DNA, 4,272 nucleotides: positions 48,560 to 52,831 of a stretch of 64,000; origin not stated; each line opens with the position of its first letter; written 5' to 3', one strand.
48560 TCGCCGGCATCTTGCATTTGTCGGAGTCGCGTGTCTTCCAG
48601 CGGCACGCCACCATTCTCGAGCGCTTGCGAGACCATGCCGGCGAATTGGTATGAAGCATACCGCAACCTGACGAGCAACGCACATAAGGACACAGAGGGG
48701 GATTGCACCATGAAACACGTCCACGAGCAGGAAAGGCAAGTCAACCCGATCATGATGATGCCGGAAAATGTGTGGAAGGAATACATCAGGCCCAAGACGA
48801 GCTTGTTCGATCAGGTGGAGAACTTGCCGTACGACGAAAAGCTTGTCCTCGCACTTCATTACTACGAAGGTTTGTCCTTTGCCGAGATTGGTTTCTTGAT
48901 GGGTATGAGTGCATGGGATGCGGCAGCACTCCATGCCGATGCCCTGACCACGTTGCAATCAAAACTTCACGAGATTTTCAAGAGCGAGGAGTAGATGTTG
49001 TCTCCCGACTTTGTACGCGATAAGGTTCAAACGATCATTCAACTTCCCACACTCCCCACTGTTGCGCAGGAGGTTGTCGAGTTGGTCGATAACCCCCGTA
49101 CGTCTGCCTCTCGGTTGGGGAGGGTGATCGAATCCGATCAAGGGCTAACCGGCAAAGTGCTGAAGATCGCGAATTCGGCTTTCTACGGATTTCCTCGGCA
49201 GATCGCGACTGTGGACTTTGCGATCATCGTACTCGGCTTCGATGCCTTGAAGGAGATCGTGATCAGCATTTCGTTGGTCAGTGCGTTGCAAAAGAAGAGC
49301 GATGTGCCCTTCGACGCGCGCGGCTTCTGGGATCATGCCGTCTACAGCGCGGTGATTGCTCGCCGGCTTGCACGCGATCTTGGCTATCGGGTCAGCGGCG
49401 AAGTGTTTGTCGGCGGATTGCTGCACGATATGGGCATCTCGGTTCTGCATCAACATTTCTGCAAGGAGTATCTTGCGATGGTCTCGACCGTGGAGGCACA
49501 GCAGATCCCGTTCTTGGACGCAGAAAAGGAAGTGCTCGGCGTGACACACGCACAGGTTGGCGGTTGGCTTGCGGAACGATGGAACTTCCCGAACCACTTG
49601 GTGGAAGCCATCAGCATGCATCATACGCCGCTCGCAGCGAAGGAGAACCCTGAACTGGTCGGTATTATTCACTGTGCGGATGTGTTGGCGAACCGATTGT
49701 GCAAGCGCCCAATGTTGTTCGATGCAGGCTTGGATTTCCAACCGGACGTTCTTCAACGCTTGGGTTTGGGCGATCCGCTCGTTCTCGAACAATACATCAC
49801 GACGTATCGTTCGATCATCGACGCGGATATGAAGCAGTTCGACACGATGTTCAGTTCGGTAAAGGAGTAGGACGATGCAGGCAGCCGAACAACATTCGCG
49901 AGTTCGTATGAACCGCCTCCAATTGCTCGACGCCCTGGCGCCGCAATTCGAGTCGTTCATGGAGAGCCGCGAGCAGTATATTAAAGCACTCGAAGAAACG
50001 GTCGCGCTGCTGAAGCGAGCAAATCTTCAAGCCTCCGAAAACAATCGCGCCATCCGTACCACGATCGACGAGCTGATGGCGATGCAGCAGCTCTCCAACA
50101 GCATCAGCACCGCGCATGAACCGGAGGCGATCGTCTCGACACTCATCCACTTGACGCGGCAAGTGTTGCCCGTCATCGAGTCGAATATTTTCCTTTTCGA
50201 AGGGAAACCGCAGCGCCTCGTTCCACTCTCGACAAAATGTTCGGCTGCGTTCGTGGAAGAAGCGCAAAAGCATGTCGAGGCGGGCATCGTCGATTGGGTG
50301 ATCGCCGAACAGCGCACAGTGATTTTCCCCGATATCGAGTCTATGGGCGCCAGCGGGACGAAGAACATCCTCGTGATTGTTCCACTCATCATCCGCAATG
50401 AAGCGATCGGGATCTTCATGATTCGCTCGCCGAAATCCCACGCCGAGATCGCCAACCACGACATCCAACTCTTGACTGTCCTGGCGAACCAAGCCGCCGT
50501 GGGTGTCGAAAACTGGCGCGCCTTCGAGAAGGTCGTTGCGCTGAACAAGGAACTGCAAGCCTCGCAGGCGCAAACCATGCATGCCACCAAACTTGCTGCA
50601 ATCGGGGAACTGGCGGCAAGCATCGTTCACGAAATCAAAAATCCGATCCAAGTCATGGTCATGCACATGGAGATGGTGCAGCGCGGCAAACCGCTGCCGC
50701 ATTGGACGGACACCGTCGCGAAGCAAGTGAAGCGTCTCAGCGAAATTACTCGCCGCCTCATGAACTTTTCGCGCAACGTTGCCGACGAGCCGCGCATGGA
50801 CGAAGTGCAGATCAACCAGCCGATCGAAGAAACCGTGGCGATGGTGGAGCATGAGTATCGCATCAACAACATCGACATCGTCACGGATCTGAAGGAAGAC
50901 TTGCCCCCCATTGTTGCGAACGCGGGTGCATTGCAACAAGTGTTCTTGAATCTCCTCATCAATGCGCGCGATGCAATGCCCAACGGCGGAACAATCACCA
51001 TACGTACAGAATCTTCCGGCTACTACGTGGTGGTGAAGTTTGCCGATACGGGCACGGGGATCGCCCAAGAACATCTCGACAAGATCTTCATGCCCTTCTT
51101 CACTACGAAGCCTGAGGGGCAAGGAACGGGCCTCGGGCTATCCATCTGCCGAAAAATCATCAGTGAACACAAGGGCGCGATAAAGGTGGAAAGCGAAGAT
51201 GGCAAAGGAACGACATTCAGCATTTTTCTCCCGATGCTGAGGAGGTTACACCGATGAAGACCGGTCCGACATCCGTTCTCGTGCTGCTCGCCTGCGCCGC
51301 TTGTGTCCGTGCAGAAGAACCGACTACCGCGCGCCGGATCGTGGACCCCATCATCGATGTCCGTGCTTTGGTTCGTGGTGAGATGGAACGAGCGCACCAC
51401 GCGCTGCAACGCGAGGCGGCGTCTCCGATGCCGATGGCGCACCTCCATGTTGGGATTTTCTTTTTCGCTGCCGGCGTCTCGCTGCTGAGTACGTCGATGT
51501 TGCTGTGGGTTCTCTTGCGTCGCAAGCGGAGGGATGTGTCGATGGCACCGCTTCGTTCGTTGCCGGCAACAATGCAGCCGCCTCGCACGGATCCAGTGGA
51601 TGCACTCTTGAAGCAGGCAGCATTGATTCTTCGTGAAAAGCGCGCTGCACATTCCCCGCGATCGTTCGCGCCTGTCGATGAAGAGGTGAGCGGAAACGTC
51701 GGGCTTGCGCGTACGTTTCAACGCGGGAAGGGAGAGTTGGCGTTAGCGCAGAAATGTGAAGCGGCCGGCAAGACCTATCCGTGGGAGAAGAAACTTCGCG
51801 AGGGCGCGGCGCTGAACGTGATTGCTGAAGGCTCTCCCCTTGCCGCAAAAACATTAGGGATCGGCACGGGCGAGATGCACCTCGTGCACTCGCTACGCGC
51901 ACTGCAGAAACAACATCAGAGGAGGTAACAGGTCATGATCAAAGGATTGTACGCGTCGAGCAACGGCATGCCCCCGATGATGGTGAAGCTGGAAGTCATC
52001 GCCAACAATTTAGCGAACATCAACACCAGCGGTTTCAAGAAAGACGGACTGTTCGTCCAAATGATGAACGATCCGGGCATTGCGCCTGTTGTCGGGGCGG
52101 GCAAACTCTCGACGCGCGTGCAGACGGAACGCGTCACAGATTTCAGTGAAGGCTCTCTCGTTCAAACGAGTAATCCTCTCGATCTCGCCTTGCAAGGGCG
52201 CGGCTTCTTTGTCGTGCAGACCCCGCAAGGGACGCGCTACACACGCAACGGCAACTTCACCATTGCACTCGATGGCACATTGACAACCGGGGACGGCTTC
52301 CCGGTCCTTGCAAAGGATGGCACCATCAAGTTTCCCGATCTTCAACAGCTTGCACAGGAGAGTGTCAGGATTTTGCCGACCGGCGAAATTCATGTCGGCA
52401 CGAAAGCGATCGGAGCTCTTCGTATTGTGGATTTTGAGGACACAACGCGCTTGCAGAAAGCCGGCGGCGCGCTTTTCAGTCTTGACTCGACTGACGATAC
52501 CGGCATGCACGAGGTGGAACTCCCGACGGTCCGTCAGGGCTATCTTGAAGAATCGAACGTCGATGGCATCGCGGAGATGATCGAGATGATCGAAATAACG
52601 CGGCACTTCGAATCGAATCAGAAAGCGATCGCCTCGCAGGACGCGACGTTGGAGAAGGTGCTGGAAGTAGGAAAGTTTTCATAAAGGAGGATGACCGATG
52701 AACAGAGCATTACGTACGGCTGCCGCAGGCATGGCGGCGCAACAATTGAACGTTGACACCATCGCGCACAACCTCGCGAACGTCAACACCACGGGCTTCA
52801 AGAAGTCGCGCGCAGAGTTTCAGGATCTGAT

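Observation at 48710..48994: Stand-alone paralog of sigma-28 region 4 encoded immediately downstream of fliA: candidate FlgM decoy or -35 competitor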

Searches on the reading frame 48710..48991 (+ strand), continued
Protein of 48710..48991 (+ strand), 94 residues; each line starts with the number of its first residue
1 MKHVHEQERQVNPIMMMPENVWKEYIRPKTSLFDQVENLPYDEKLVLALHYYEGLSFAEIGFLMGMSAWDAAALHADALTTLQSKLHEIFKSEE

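Call 58: fold_search(model_id=the predicted structure, library=pdb)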
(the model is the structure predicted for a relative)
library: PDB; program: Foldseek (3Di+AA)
matches with E <= 10: 341; with E <= 0.001: 0
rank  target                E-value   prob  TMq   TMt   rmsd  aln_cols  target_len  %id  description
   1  9a7s_A                1.6e-03  1.00  0.58  0.22  16.0        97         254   24  Integrative model of RPSD-RPOB by crosslinking MS and deep learning (released 2024-09-18)
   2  3hug_C                4.0e-02  1.00  0.56  0.67  10.4        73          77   23  Crystal structure of Mycobacterium tuberculosis anti-sigma factor RslA in complex with -35 promoter binding domain of  (released 2010-03-02)
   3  9a50_A                4.5e-02  1.00  0.55  0.21   6.3        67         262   28  Integrative model of RPSB-RPOC by crosslinking MS and deep learning (released 2024-09-18)
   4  6pfv_A                4.5e-02  1.00  0.53  0.24  10.0        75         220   31  Structure of S. venezuelae RisG-WhiG-c-di-GMP complex: orthorhombic crystal form (released 2019-11-13)
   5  6pfj_A                5.4e-02  1.00  0.53  0.23   8.8        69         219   30  Structure of S. venezuelae RsiG-WhiG-(ci-di-GMP) complex, P64 crystal form (released 2019-11-13)
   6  1rp3_E                5.4e-02  1.00  0.52  0.22   8.6        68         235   34  Cocrystal structure of the flagellar sigma/anti-sigma complex, Sigma-28/FlgM (released 2004-04-06)
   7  6pfv_G                5.4e-02  1.00  0.53  0.23  10.0        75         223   31  Structure of S. venezuelae RisG-WhiG-c-di-GMP complex: orthorhombic crystal form (released 2019-11-13)
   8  3hug_G                6.4e-02  1.00  0.55  0.69   9.8        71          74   24  Crystal structure of Mycobacterium tuberculosis anti-sigma factor RslA in complex with -35 promoter binding domain of  (released 2010-03-02)
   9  8x6g_H                6.4e-02  1.00  0.54  0.22   8.5        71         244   22  Cryo-EM structure of Staphylococcus aureus sigB-dependent RNAP-promoter open complex (released 2024-06-05)
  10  8jzt_E                6.7e-02  1.00  0.51  0.69   7.9        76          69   28  The sigF and anti-sigma factor complex (released 2024-10-16)
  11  3hug_E                7.1e-02  1.00  0.56  0.71   8.3        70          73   23  Crystal structure of Mycobacterium tuberculosis anti-sigma factor RslA in complex with -35 promoter binding domain of  (released 2010-03-02)
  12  9wsf_A                7.1e-02  1.00  0.54  0.24  10.8        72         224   30  Crystal structure of Sigma28/FlgM complex from Pseudomonas aeruginosa at 1.95 Angstrom resolution (released 2026-02-25)
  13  8jzt_C                9.0e-02  1.00  0.53  0.76   5.0        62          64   26  The sigF and anti-sigma factor complex (released 2024-10-16)
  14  6dv9_F                9.0e-02  1.00  0.57  0.32   8.6        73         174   22  Crystal structure of Mycobacterium tuberculosis transcription initiation complex(ECF sigma factor L) containing 5nt RN (released 2019-02-20)
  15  1rp3_C                1.0e-01  1.00  0.53  0.22   8.4        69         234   33  Cocrystal structure of the flagellar sigma/anti-sigma complex, Sigma-28/FlgM (released 2004-04-06)
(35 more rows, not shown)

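Call 67: find_encoding_contigs(protein=P0134, flank=7000, max_places=2)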
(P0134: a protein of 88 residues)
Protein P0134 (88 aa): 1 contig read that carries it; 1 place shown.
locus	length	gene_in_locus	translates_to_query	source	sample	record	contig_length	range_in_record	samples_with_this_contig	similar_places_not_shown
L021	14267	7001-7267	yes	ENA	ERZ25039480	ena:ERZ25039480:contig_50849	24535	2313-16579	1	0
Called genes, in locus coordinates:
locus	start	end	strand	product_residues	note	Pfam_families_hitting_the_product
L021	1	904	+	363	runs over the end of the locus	PF01312:Bac_export_2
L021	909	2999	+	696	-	PF00771:FHIPEP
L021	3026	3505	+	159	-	-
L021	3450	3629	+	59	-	-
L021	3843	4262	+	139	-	PF00448:SRP54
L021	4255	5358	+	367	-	-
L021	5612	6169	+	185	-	PF04542:Sigma70_r2 (weak), PF13384:HTH_23 (faint), PF08281:Sigma70_r4_2, PF04545:Sigma70_r4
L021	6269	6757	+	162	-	PF08668:HDOD, PF01966:HD (weak)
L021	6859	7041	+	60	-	-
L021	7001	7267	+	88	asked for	PF08281:Sigma70_r4_2, PF04545:Sigma70_r4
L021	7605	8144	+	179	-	PF08668:HDOD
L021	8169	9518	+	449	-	PF13185:GAF_2, PF01590:GAF, PF13492:GAF_3, PF00512:HisKA, PF02518:HATPase_c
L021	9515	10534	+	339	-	-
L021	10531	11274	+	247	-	PF00460:Flg_bb_rod, PF22692:LlgE_F_G_D1, PF06429:Flg_bbr_C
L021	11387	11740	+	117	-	PF00460:Flg_bb_rod, PF22692:LlgE_F_G_D1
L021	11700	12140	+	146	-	PF06429:Flg_bbr_C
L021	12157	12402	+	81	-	-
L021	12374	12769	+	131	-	PF13144:ChapFlgA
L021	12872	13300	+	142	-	PF02107:FlgH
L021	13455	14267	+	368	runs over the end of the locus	PF02119:FlgI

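Call 82: search_solved_structures(query=window:48710-48991:+, max_evalue=0.001, show_alignments=5)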
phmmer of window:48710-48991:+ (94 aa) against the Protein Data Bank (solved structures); distinct sequences matched with E-value up to 0.001: 6.
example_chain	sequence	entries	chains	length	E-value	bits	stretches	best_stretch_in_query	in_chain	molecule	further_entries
6pfj_A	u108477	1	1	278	5.9e-07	33.2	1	34-89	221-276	RNA polymerase sigma factor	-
6pfv_A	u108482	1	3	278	5.9e-07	33.1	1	34-89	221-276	RNA polymerase sigma factor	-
6pmi_F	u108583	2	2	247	2.3e-06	31.3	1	31-90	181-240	RNA polymerase sigma factor FliA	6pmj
9wsf_A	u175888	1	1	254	9.2e-06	29.3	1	29-87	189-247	RNA polymerase sigma factor FliA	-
9wsm_F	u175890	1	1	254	9.6e-06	29.3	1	29-87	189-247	RNA polymerase sigma factor FliA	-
7lq4_A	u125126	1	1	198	0.00077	23.2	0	29-86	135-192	WhiG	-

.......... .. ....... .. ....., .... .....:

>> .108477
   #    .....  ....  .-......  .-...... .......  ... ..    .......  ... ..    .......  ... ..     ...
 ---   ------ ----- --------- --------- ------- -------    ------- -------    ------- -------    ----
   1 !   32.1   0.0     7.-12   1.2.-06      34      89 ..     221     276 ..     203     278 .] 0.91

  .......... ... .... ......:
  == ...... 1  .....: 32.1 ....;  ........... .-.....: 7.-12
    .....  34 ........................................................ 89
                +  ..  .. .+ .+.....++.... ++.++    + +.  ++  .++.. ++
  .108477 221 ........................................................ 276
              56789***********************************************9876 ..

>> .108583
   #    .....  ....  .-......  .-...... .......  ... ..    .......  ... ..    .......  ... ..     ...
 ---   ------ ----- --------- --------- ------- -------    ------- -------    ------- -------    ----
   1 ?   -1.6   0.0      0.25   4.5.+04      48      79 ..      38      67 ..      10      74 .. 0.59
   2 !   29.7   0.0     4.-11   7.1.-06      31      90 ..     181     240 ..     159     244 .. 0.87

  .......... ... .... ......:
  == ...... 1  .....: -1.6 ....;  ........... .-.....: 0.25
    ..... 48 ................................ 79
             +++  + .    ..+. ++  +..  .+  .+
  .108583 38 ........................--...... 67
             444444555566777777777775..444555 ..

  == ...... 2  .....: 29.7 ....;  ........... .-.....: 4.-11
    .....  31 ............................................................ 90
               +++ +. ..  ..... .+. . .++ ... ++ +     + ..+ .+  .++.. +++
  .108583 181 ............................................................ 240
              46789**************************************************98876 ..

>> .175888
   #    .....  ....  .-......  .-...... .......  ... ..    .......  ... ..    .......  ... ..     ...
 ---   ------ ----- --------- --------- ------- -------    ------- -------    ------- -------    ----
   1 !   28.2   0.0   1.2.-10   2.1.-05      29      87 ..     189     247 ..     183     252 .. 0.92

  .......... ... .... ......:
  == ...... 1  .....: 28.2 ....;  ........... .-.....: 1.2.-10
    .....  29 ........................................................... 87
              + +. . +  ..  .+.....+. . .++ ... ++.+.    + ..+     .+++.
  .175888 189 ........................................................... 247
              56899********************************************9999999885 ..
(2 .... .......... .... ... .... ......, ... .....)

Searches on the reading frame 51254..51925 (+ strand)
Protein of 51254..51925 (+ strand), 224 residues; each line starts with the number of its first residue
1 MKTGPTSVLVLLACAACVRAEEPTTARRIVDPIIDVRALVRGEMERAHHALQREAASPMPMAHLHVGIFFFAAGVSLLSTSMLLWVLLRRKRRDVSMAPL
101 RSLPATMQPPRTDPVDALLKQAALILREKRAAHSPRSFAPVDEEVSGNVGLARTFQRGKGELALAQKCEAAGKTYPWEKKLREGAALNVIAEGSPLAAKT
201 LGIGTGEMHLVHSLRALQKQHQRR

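Call 22: search_protein_families(library=pfam, proteins=[window:51254-51925:+], max_evalue=0.01)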
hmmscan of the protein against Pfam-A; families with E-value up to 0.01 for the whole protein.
window:51254-51925:+ (224 aa): 0 families

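Call 47: search_protein_families(library=ncbifam, proteins=[window:51254-51925:+], max_evalue=10)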
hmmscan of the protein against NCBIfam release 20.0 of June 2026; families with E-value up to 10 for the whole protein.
window:51254-51925:+ (224 aa): 1 family
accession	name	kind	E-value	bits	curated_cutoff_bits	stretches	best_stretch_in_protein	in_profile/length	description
TIGR01167.1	LPXTG_anchor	domain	0.74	10.6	15.9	1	68-93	11-34/34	LPXTG cell wall anchor domain-containing protein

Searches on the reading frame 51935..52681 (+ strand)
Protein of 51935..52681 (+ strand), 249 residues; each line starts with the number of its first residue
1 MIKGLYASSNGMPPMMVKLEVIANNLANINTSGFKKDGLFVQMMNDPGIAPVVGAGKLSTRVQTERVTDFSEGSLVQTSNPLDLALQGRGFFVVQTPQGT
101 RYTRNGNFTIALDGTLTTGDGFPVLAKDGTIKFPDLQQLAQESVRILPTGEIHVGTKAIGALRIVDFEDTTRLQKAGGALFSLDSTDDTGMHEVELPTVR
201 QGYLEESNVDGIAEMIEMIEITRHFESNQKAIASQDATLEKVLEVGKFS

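Call 22: search_protein_families(library=pfam, proteins=[window:51935-52681:+], max_evalue=0.01)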
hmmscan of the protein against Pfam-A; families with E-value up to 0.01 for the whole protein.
window:51935-52681:+ (249 aa): 3 families
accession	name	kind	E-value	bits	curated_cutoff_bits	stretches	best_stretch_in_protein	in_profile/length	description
PF06429.18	Flg_bbr_C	-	8.5e-15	54.4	23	1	200-243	1-44/46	Flagellar basal body rod FlgEFG protein C-terminal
PF22692.1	LlgE_F_G_D1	-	1.7e-14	54.1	27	1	85-153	1-63/64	Flagellar hook protein FlgE/F/G D1 domain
PF00460.25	Flg_bb_rod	-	6.9e-08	32.7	20.7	1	6-35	2-31/31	Flagella basal body rod protein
